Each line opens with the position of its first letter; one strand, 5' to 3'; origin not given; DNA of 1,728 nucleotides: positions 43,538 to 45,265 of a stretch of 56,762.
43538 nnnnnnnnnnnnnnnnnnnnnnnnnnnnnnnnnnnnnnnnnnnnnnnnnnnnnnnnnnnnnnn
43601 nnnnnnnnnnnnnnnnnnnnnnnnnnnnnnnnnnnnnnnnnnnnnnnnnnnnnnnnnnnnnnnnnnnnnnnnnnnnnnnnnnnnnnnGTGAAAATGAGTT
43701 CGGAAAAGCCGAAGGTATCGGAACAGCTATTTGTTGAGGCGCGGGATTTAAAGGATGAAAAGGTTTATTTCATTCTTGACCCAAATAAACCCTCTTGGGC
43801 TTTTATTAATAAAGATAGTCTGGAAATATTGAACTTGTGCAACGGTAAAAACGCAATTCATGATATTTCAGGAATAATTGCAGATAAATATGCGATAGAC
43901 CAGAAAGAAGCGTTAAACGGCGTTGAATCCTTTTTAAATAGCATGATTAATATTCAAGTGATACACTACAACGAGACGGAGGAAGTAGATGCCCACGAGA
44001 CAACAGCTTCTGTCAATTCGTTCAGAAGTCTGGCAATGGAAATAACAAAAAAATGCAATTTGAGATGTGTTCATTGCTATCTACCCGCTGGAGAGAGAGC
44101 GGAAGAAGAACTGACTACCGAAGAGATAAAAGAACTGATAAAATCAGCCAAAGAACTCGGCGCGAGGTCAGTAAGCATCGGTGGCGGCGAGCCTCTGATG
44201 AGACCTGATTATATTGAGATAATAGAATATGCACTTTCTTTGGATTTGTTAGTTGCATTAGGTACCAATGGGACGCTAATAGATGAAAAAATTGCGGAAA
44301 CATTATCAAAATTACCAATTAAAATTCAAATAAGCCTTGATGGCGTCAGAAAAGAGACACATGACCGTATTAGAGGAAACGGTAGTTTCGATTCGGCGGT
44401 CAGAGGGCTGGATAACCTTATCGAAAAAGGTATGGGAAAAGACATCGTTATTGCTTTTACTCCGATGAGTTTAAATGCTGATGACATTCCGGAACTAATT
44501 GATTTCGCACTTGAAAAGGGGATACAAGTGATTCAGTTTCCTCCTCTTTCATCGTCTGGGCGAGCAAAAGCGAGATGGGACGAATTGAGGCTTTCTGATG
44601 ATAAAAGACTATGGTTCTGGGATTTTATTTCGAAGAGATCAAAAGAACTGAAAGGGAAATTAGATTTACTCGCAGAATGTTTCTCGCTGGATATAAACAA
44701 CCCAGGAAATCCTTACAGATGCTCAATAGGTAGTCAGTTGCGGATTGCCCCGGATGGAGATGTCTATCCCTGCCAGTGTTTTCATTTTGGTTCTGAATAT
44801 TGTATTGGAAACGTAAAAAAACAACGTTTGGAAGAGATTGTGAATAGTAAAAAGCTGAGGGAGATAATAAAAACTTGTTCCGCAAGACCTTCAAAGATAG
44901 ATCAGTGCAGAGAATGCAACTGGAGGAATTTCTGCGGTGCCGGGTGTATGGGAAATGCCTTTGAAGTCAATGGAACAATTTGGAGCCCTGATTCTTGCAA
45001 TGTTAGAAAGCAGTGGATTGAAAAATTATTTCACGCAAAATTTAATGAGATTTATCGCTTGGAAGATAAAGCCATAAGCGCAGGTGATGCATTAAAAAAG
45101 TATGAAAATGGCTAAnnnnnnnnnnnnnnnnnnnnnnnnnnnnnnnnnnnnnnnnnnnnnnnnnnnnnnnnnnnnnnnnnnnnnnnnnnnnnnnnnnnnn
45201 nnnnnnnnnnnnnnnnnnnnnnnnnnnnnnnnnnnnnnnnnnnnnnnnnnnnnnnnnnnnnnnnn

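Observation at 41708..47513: Cysteine-free repeat-module proteins, an RRE-fused radical SAM/SPASM enzyme and a translationally coupled surface protein: candidate new archaeal peptide or protein-crosslinking system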

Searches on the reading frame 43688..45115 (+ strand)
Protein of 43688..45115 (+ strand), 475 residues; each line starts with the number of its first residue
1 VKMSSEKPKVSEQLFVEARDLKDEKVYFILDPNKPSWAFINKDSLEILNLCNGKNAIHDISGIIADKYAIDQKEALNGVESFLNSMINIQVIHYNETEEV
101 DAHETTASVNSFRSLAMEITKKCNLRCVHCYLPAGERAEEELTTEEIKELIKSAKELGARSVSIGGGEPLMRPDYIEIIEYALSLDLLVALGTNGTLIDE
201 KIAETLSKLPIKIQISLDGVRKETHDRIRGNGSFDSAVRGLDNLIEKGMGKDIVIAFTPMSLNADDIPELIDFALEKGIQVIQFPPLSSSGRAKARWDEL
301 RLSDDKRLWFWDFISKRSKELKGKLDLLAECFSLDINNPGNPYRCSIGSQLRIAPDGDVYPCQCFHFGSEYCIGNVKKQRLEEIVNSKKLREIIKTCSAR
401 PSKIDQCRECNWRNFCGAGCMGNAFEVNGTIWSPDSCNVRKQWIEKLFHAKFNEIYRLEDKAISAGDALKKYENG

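Call 3: search_protein_families(library=pfam, proteins=[window:43688-45115:+], max_evalue=0.1)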
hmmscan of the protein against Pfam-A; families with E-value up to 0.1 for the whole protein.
window:43688-45115:+ (475 aa): 4 families
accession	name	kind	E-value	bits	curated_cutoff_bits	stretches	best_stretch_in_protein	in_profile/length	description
PF04055.27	Radical_SAM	-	1.5e-32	113.5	29.5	1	117-274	1-166/166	Radical SAM superfamily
PF13186.11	SPASM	-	4.4e-14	52.9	21.5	1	348-411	5-67/67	Iron-sulfur cluster-binding domain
PF05402.18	PqqD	-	9.3e-06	26.3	23.4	1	28-88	3-63/67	Coenzyme PQQ synthesis protein D (PqqD)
PF13353.11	Fer4_12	-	6.4e-05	23.7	22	1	121-219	13-115/137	4Fe-4S single cluster domain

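Call 4: search_protein_families(library=ncbifam, proteins=[window:43688-45115:+], max_evalue=0.1)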
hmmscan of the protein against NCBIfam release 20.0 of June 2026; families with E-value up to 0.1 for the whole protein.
window:43688-45115:+ (475 aa): 98 families (the best 25 are shown)
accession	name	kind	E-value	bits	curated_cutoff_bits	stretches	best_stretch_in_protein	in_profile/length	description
TIGR03962.1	mycofact_rSAM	equivalog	3.6e-54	184.2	265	1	114-436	13-329/339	mycofactocin radical SAM maturase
TIGR04055.1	rSAM_NirJ2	equivalog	4.6e-45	154.6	500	1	118-429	5-313/326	putative heme d1 biosynthesis radical SAM protein NirJ2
NF045574.1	sacti_mat_StsB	exception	1e-44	153.2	625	1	67-423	57-398/466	StsB family radical SAM/SPASM domain sactipeptide maturase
TIGR04546.1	rSAM_ahbC_deAc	equivalog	5.4e-43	147.3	650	2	96-335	22-259/390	12,18-didecarboxysiroheme deacetylase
TIGR04054.1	rSAM_NirJ1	equivalog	2.2e-42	145.1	650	2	94-321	19-243/387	putative heme d1 biosynthesis radical SAM protein NirJ1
NF050035.1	rSAM_WgK_link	exception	5.6e-40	137.4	650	2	117-315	13-208/367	radical SAM/SPASM peptide maturase WgkB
TIGR04347.1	pseudo_SAM_Halo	equivalog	6.3e-40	137.6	525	2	92-305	17-229/390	TIGR04347 family pseudo-SAM/SPASM protein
TIGR04051.1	rSAM_NirJ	equivalog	7.9e-39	133.6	515.45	2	118-296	7-185/354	heme d1 biosynthesis radical SAM protein NirJ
TIGR04545.1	rSAM_ahbD_hemeb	equivalog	1.4e-38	133.2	500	2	115-321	2-212/339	heme b synthase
TIGR04250.1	SCM_rSAM_ScmE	equivalog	6.7e-37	127.2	400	1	113-440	3-349/358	SynChlorMet cassette radical SAM/SPASM protein ScmE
TIGR04303.1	GeoRSP_rSAM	equivalog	1.1e-35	123.8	400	1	118-436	10-322/325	GeoRSP system radical SAM/SPASM protein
TIGR04053.2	TIGR04053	equivalog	3.5e-35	121.9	395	2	117-296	12-195/366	TIGR04053 family radical SAM/SPASM domain-containing protein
NF047865.1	rSAM_PapB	equivalog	8.8e-35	120.5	340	1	113-432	3-328/330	PapB family radical SAM/SPASM ranthipeptide maturase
TIGR04251.1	SCM_rSAM_ScmF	equivalog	2.4e-34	119.3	400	1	114-435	5-336/353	SynChlorMet cassette radical SAM/SPASM protein ScmF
TIGR02668.1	moaA_archaeal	equivalog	8.8e-33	113.6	325.25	1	113-366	10-269/303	GTP 3',8-cyclase MoaA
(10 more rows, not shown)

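Call 16: find_homologous_proteins(query=window:43688-45112:+, max_evalue=1e-30)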
Query window:43688-45112:+ (475 aa): 475 proteins with E <= 1e-30 among 8000 candidates; the best 120 are listed.
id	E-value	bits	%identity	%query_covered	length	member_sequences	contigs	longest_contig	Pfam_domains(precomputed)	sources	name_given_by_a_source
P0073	6.2e-293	990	91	100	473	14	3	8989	PF13186.12,PF04055.28,PF05402.19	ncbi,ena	-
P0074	3.3e-286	968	89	98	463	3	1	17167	PF13186.12,PF04055.28,PF05402.19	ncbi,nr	ncbi:MAG: PqqD family peptide modification chaperone [Methanophagales archaeon]|nr:PqqD family pepti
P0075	2.9e-281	951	88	97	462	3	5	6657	PF13186.12,PF04055.28,PF05402.19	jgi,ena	jgi:radical SAM protein with 4Fe4S-binding SPASM domain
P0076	7.7e-275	930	85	100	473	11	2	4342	PF13186.12,PF04055.28,PF05402.19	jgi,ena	-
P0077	1.4e-271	920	84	98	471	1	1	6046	PF13186.12,PF04055.28,PF05402.19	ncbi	-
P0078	2.7e-269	912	83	100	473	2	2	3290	PF13186.12,PF04055.28,PF13353.12,PF05402.19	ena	-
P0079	1.2e-267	907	83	99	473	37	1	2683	PF13186.12,PF04055.28,PF05402.19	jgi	-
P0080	9.9e-264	894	85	96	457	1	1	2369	PF13186.12,PF04055.28,PF05402.19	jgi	jgi:radical SAM protein with 4Fe4S-binding SPASM domain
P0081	1.1e-262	890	84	96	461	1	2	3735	PF13186.12,PF04055.28,PF05402.19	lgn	-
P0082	6.3e-260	881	82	96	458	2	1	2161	PF13186.12,PF04055.28,PF05402.19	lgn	-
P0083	1.2e-258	877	82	97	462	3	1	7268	PF13186.12,PF04055.28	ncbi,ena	-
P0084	1.2e-254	864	80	99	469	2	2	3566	PF13186.12,PF04055.28,PF13353.12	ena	-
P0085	5.2e-252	855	80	96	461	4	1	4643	PF13186.12,PF04055.28,PF13353.12,PF05402.19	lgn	-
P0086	7.7e-250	848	79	97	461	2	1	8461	PF13186.12,PF04055.28,PF05402.19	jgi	-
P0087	1.1e-244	831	79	95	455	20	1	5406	PF13186.12,PF04055.28,PF05402.19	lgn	-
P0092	3.8e-193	661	63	95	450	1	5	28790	PF13186.12,PF04055.28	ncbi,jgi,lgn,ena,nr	ncbi:MAG: hypothetical protein A7316_05820 [Candidatus Altiarchaeales archaeon WOR_SM1_86-2]|nr:MAG:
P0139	2.3e-150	520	51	94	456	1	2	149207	PF13186.12,PF04055.28,PF05402.19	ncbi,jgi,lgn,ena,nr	ncbi:MAG: PqqD family peptide modification chaperone [Proteobacteria bacterium]|nr:PqqD family pepti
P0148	1.0e-139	485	48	95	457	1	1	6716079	PF13186.12,PF04055.28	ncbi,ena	-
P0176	7.1e-131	456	47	91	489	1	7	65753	PF13186.12,PF04055.28,PF05402.19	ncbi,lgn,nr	ncbi:MAG: radical SAM protein [Sphingobacteriia bacterium]|nr:radical SAM protein [Sphingobacteriia 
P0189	3.6e-99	351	37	94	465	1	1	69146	PF13186.12,PF04055.28,PF05402.19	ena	-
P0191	1.1e-73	267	35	90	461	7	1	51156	PF13186.12,PF04055.28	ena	-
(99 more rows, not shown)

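Call 17: find_encoding_contigs(protein=P0092, flank=6000, max_places=1)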
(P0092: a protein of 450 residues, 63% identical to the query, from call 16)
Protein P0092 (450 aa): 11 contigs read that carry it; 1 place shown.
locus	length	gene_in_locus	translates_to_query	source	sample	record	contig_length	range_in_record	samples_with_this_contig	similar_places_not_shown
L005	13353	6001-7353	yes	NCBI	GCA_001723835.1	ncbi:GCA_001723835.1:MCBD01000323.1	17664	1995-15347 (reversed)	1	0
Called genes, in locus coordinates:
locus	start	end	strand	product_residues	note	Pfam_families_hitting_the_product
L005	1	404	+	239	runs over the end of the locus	PF06745:ATPase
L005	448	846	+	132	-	PF19931:DUF6394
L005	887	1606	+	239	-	PF13481:AAA_25 (weak), PF06745:ATPase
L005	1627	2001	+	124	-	PF19931:DUF6394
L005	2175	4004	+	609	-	PF19872:DUF6345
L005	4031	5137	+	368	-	PF01060:TTR-52 (faint)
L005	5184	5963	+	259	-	-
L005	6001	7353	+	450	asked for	PF04055:Radical_SAM, PF13186:SPASM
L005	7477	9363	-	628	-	PF00270:DEAD (weak), PF04851:ResIII (weak), PF06733:DEAD_2, PF06777:HBB (weak), PF13307:Helicase_C_2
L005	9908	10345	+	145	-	PF01850:PIN (weak)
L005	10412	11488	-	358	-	-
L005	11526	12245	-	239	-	PF01061:ABC2_membrane, PF12698:ABC2_membrane_3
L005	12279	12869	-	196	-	-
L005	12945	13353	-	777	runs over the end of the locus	PF01011:PQQ (faint), PF13360:PQQ_2, PF13570:Beta-prop_ACSF4, PF23414:Beta-prop_EML_2 (faint), PF13570:Beta-prop_ACSF4, PF13360:PQQ_2, PF00005:ABC_tran, PF13304:AAA_21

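Call 18: find_encoding_contigs(protein=P0139, flank=6000, max_places=1)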
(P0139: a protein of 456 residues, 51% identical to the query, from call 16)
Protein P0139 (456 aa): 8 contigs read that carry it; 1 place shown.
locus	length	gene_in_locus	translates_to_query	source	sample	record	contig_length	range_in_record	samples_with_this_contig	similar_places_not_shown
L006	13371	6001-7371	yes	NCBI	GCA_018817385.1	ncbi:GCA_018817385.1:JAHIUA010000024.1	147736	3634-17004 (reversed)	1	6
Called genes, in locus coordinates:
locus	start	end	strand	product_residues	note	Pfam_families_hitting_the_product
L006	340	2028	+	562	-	PF01483:P_proprotein, PF03415:Peptidase_C11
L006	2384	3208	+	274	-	PF00656:Peptidase_C14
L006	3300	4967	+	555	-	PF01364:Peptidase_C25 (weak)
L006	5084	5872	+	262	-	-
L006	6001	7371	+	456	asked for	PF05402:PqqD (weak), PF04055:Radical_SAM, PF13186:SPASM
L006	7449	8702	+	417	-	PF09412:XendoU, PF00932:LTD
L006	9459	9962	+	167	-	-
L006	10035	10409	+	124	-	-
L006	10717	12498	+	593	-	PF02922:CBM_48, PF00128:Alpha-amylase, PF02806:Alpha-amylase_C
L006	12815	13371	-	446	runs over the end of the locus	PF00072:Response_reg, PF00158:Sigma54_activat, PF14532:Sigma54_activ_2, PF07728:AAA_5 (weak), PF25601:AAA_lid_14, PF02954:HTH_8, PF13556:HTH_30 (faint)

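Call 19: find_encoding_contigs(protein=P0148, flank=6000, max_places=1)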
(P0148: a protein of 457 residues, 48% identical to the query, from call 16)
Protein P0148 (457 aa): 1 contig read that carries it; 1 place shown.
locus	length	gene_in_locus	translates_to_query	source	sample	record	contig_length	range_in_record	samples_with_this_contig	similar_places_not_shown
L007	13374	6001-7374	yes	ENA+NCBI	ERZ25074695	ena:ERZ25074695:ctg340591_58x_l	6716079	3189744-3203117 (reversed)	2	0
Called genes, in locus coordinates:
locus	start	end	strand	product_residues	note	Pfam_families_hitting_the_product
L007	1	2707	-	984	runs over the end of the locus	PF01565:FAD_binding_4, PF02913:FAD-oxidase_C, PF13183:Fer4_8, PF13534:Fer4_17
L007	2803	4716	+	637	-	PF26549:Tricorn_N (weak), PF05448:AXE1 (weak), PF01738:DLH, PF02129:Peptidase_S15, PF20434:BD-FAE, PF00326:Peptidase_S9, PF12146:Hydrolase_4 (faint), PF07859:Abhydrolase_3 (faint)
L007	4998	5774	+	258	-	-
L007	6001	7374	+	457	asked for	PF04055:Radical_SAM, PF13186:SPASM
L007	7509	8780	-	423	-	PF00085:Thioredoxin, PF13098:Thioredoxin_2, PF01946:Thi4 (faint), PF07992:Pyr_redox_2, PF13738:Pyr_redox_3, PF00070:Pyr_redox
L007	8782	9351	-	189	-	PF08901:DUF1847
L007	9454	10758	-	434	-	PF04055:Radical_SAM, PF13353:Fer4_12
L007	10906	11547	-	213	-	PF01209:Ubie_methyltran, PF02353:CMAS (weak), PF13489:Methyltransf_23, PF05148:Methyltransf_8 (weak), PF13847:Methyltransf_31, PF08241:Methyltransf_11, PF08242:Methyltransf_12, PF13649:Methyltransf_25, +1 more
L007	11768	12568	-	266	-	PF07063:HGLS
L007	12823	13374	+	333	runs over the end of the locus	PF01515:PTA_PTB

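Call 23: search_protein_families(library=ncbifam, proteins=[L006:5084-5872:+, L007:4998-5774:+, L005:5184-5963:+, L005:4031-5137:+], max_evalue=1)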
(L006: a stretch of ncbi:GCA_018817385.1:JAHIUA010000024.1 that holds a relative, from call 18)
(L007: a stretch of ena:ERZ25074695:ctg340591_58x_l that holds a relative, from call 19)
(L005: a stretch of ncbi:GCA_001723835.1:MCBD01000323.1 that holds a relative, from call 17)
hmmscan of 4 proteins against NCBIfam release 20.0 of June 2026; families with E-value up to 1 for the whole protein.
L006:5084-5872:+ (262 aa): 0 families

L007:4998-5774:+ (258 aa): 0 families

L005:5184-5963:+ (259 aa): 0 families

L005:4031-5137:+ (368 aa): 1 family
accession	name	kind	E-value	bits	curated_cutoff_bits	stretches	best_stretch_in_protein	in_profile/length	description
TIGR04134.1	lipo_with_rSAM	hypoth_equivalog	0.0003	20.8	39.8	1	2-54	39-94/150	radical SAM-associated putative lipoprotein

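Call 24: search_protein_families(library=pfam, proteins=[L006:5084-5872:+, L007:4998-5774:+, L005:5184-5963:+, L005:4031-5137:+], max_evalue=1)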
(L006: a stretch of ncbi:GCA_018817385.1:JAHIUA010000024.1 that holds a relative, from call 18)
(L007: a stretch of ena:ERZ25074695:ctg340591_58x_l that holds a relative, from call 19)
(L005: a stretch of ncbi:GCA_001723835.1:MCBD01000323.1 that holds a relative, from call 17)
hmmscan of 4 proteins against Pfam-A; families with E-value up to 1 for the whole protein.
L006:5084-5872:+ (262 aa): 2 families
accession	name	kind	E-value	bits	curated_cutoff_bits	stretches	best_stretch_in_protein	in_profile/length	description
PF10397.14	ADSL_C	-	0.076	13.8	32.7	0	9-34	39-64/79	Adenylosuccinate lyase C-terminus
PF11892.13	PpnN_C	-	0.15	12.6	25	0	13-46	82-115/121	Pyrimidine/purine nucleotide monophosphate nucleosidase, C-terminal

L007:4998-5774:+ (258 aa): 0 families

L005:5184-5963:+ (259 aa): 1 family
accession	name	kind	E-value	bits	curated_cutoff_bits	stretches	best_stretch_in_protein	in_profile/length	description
PF04365.19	BrnT_toxin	-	0.025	15.3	34.5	0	29-58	6-35/77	Ribonuclease toxin, BrnT, of type II toxin-antitoxin system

L005:4031-5137:+ (368 aa): 4 families
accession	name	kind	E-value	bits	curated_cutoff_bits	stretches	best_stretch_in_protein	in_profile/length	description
PF01060.29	TTR-52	-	1.4e-05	26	24.9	1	15-78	8-66/79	Transthyretin-like family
PF13620.12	CarboxypepD_reg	-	0.0096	16.7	32.3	1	5-50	2-43/82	Carboxypeptidase regulatory-like domain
PF13715.12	CarbopepD_reg_2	-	0.0098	16.3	32.2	1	5-53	1-42/88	CarboxypepD_reg-like domain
PF17936.7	Big_6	-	0.28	11.9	27.6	0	14-53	18-54/83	Bacterial Ig domain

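Call 34: search_solved_structures(query=window:43688-45112:+, max_evalue=1e-10)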
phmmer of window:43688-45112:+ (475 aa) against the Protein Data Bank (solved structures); distinct sequences matched with E-value up to 1e-10: 8.
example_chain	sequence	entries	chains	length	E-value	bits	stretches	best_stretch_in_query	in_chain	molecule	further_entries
5wgg_A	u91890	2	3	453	6.6e-20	74.7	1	29-446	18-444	Radical SAM domain protein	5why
6efn_A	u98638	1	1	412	7.5e-17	64.7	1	108-302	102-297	Sporulation killing factor maturation protein SkfB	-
4k37_A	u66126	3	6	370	8.9e-15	57.8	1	120-422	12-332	Anaerobic sulfatase-maturating enzyme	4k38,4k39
4k36_A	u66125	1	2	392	9.8e-15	57.7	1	120-422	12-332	Anaerobic sulfatase-maturating enzyme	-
7vob_C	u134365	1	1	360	1e-11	47.7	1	113-280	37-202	Cytosylglucuronate decarboxylase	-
7voc_C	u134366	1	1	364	1.1e-11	47.7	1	113-280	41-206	Cytosylglucuronate decarboxylase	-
6c8v_A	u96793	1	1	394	3.1e-11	46.1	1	115-438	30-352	Coenzyme PQQ synthesis protein E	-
7tol_A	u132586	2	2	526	7.3e-11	44.9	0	117-315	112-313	glycerol dibiphytanyl glycerol tetraether - macrocyclic archaeol synthase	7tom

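Call 64: find_encoding_contigs(protein=P0189, flank=5000, max_places=1)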
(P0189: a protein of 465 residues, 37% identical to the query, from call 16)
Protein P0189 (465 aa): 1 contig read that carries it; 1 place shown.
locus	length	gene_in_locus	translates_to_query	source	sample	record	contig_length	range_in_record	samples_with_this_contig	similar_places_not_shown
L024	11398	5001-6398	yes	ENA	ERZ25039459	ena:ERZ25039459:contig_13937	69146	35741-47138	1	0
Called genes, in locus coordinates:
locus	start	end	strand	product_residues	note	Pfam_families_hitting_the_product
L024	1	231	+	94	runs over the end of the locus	-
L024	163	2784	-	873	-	PF00931:NB-ARC (faint), PF13191:AAA_16 (weak), PF00515:TPR_1 (faint), PF07719:TPR_2 (faint), PF13181:TPR_8 (faint), PF13424:TPR_12 (faint), PF17874:TPR_MalT, PF13432:TPR_16 (weak), +1 more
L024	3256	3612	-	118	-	-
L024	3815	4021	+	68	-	-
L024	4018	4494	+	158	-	PF00027:cNMP_binding, PF13545:HTH_Crp_2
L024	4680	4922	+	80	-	-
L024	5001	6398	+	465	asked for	PF05402:PqqD (faint), PF04055:Radical_SAM, PF13186:SPASM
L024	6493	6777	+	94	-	PF14407:Frankia_peptide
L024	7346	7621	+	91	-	-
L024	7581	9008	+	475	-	PF14521:Aspzincin_M35, PF00045:Hemopexin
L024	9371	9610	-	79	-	PF00872:Transposase_mut (weak)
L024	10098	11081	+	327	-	PF01609:DDE_Tnp_1, PF13612:DDE_Tnp_1_3 (weak)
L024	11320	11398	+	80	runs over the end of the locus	-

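Call 65: find_encoding_contigs(protein=P0191, flank=5000, max_places=1)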
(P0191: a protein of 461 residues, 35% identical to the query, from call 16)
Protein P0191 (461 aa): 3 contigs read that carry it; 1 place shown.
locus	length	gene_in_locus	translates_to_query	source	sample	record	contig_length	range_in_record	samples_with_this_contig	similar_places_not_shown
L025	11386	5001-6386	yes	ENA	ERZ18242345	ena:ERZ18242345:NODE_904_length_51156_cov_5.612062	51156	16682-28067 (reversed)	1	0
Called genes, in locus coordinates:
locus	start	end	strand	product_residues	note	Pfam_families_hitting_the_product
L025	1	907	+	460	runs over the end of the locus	PF04055:Radical_SAM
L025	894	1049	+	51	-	-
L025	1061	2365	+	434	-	-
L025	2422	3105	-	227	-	PF01269:Fibrillarin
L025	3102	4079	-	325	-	PF01798:Nop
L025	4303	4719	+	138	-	PF05124:S_layer_C (faint)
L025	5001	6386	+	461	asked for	PF04055:Radical_SAM, PF13186:SPASM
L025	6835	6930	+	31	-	-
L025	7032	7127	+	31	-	-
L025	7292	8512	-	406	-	PF07690:MFS_1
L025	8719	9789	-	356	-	-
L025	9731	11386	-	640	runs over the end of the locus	PF02310:B12-binding, PF04055:Radical_SAM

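Call 66: find_encoding_contigs(protein=P0176, flank=5000, max_places=1)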
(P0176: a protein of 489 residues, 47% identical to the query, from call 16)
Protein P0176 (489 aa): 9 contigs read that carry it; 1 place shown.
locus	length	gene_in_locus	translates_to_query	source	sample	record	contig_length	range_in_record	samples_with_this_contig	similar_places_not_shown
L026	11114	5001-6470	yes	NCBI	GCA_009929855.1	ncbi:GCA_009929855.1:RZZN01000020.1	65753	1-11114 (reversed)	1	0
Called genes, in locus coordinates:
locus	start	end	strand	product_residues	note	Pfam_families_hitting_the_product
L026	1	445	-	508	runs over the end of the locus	PF04244:DPRP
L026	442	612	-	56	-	PF10013:DUF2256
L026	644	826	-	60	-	-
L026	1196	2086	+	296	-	PF00702:Hydrolase (faint), PF13344:Hydrolase_6, PF13242:Hydrolase_like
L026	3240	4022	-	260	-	PF00905:Transpeptidase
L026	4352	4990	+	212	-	-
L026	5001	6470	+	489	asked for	PF05402:PqqD (weak), PF04055:Radical_SAM, PF13186:SPASM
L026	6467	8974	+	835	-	-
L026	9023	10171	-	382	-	PF02666:PS_Dcarbxylase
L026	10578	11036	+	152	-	-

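Call 72: search_protein_families(library=padloc, proteins=[window:43688-45115:+], max_evalue=0.01)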
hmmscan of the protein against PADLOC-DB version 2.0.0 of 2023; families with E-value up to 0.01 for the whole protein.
window:43688-45115:+ (475 aa): 3 families
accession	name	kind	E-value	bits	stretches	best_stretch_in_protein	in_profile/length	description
PDLC02903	pVip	-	2.3e-21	74.5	1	116-247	3-131/257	Viperins not associated with kinases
PDLC02904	pVip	-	7.4e-19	66.3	1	118-304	8-187/262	Viperins associated with kinases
PDLC02905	pVip-kinase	-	1e-05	23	1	101-310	170-387/474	Viperin-kinase fusion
